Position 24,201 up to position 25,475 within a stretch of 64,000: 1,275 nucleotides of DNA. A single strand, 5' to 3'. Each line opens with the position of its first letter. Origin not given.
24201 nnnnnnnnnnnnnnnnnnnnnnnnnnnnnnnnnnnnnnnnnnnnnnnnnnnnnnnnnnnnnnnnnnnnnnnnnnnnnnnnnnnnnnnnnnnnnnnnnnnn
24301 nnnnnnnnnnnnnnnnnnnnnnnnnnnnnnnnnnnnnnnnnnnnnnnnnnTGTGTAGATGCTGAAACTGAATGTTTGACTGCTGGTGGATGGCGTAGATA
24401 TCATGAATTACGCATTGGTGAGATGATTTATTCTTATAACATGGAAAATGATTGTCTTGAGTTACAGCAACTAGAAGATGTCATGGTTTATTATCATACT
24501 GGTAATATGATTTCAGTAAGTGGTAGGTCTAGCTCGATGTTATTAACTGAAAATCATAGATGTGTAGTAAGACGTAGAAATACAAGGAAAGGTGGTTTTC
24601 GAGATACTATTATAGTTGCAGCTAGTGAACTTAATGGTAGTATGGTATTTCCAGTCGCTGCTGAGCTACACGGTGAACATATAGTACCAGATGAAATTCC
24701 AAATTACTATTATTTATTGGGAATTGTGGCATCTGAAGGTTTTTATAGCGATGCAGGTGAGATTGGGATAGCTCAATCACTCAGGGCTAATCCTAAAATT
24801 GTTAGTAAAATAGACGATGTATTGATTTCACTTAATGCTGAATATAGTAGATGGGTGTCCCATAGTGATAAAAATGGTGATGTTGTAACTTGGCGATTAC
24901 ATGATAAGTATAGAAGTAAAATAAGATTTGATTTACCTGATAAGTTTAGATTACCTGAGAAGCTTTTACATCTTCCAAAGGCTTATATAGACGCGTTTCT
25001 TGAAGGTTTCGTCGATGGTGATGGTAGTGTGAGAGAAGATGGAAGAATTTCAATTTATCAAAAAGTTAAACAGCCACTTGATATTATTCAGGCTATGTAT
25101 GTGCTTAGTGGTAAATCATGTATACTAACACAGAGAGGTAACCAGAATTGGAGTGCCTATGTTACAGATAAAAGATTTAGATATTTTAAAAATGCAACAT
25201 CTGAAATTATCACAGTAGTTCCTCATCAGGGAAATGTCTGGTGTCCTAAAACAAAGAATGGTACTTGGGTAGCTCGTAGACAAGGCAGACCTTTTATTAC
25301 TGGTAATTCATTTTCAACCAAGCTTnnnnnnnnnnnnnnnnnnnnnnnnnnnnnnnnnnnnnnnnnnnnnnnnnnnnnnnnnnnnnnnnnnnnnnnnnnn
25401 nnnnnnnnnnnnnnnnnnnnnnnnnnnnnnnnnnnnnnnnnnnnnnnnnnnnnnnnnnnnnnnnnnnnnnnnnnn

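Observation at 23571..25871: Beta-class SPPY DNA methyltransferase carrying a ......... intein; second intein in 64 kb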

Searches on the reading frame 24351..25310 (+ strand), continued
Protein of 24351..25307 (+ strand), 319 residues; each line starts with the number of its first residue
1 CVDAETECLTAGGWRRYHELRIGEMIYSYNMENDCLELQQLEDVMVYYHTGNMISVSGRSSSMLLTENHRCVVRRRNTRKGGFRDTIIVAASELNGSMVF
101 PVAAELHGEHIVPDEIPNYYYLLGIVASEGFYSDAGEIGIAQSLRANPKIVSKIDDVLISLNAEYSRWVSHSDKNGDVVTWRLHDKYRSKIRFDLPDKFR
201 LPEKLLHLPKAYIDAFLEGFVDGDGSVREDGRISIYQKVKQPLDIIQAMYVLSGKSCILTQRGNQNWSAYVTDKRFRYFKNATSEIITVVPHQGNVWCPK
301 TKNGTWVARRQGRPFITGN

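Call 81: search_protein_representatives(alignment_id=A2)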
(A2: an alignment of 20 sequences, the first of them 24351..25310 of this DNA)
Query: 20 sequences, 324 profile positions. Proteins with E-value up to 0.001 (for the whole library): 22772; up to 1e-10: 14868; up to 1e-30: 3945. The best 150 are listed.
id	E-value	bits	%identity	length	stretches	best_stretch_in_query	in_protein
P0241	4.5e-155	532.4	-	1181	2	1-324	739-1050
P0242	4.0e-138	476.7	-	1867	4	1-324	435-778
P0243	1.2e-135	468.7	-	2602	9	1-324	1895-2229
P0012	2.0e-127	441.6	-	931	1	1-324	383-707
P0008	3.6e-127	440.7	-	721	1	1-324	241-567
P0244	2.9e-124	431.2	-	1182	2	1-323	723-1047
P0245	3.3e-123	427.7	-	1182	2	1-324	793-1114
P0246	3.0e-122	424.6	-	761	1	1-324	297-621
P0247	5.2e-122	423.8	-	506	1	1-324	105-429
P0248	5.9e-122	423.6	-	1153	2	1-324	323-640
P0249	4.0e-121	420.9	-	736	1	1-324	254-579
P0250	1.0e-120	419.5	-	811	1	1-324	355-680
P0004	1.7e-120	418.8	-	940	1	1-324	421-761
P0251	2.0e-120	418.6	-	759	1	1-324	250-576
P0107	2.1e-120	418.5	-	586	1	1-324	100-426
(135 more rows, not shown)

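Call 87: find_related_loci(query=A2, collection=genome_contigs, flank=2500)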
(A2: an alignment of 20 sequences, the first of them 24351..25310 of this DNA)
Query A2 (320 aa) in genome_contigs; peptide patterns used: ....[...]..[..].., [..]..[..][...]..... (x = any residue, [..] = any of these).
329 stretches matched a pattern; 258 encode a relative of the query (tblastn E <= 1e-3); the best 80 are kept; 80 distinct loci.
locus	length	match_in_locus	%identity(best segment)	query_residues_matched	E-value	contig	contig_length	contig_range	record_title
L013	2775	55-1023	35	1-320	1e-55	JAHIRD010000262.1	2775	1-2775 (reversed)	MAG: Proteobacteria bacterium isolate MM_PC_MetaG.mb.113 MM_PC_MetaG.mb.113_k141_1088244, whole genome shotgun sequence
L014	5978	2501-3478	35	1-320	3e-50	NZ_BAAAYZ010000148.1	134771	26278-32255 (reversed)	Streptomyces chiangmaiensis strain JCM 16577 sequence148, whole genome shotgun sequence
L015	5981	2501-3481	33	1-320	2e-48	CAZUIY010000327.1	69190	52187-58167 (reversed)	MAG TPA_asm: uncultured Gemmatimonadales bacterium isolate binchicken_co31_349 genome assembly, contig: k141_3661472, wh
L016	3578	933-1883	34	1-320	5e-46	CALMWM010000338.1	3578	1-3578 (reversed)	MAG TPA_asm: uncultured Gallionellaceae bacterium isolate SRR6284162_bin.50_CONCOCT_v1.1_MAG genome assembly, contig: ER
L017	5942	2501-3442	32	1-320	5e-42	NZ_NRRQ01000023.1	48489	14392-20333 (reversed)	Chromatium okenii strain DSM 169 scaffold0023, whole genome shotgun sequence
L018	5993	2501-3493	33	1-320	2e-41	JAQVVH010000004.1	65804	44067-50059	MAG: Gallionella sp. isolate STF1_75 NODE_763_length_65804_cov_16.026371_Sandtown_F1, whole genome shotgun sequence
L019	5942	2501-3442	32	1-320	8e-41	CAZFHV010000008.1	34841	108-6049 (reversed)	MAG TPA_asm: uncultured Chromatiaceae bacterium isolate binchicken_co326_177 genome assembly, contig: NODE_535_length_34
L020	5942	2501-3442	31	1-320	2e-40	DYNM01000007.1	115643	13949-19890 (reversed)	MAG TPA_asm: Thiocystis violascens isolate SulCav_FS08_3_52_29 SulCav_FS08_3_23_length_115643_cov_16_670191, whole genom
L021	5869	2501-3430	31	1-320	1e-39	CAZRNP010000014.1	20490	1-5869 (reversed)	MAG TPA_asm: uncultured archaeon isolate binchicken_co278_280 genome assembly, contig: NODE_1335_length_20490_cov_8.7392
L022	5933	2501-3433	32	1-320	8e-40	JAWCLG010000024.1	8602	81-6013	MAG: Candidatus Hadarchaeales archaeon isolate JZ-2_201705_bins_17 JZ-2_201705_bins_17_scaffold_24, whole genome shotgun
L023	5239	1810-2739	32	1-320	7e-39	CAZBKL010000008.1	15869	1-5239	MAG TPA_asm: uncultured archaeon isolate binchicken_co91_465 genome assembly, contig: NODE_4283_length_15869_cov_6.55077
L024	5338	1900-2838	32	1-320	1e-38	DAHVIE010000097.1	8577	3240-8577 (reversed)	MAG TPA_asm: Thaumarchaeota archaeon isolate clean25 k141_697659, whole genome shotgun sequence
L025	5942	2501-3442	30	1-320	3e-38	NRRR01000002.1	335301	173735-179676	Chromatium weissei strain DSM 5161 scaffold0002, whole genome shotgun sequence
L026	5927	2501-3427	30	1-320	5e-38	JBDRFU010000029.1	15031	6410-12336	MAG: Candidatus Aenigmatarchaeota archaeon isolate MEGAHIT-group-1.387 k141_9888571, whole genome shotgun sequence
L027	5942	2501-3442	30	1-320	9e-38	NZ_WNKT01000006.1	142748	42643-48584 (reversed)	Allochromatium palmeri strain DSM 15591 NODE_6_length_142748_cov_35.389, whole genome shotgun sequence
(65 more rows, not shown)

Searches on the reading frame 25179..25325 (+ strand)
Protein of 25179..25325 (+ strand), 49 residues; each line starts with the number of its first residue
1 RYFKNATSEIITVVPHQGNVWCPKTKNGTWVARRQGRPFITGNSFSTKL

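Call 31: search_solved_structures(query=window:25179-25325:+, max_evalue=10, show_alignments=5)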
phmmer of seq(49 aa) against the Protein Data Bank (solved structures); distinct sequences matched with E-value up to 10: 0.
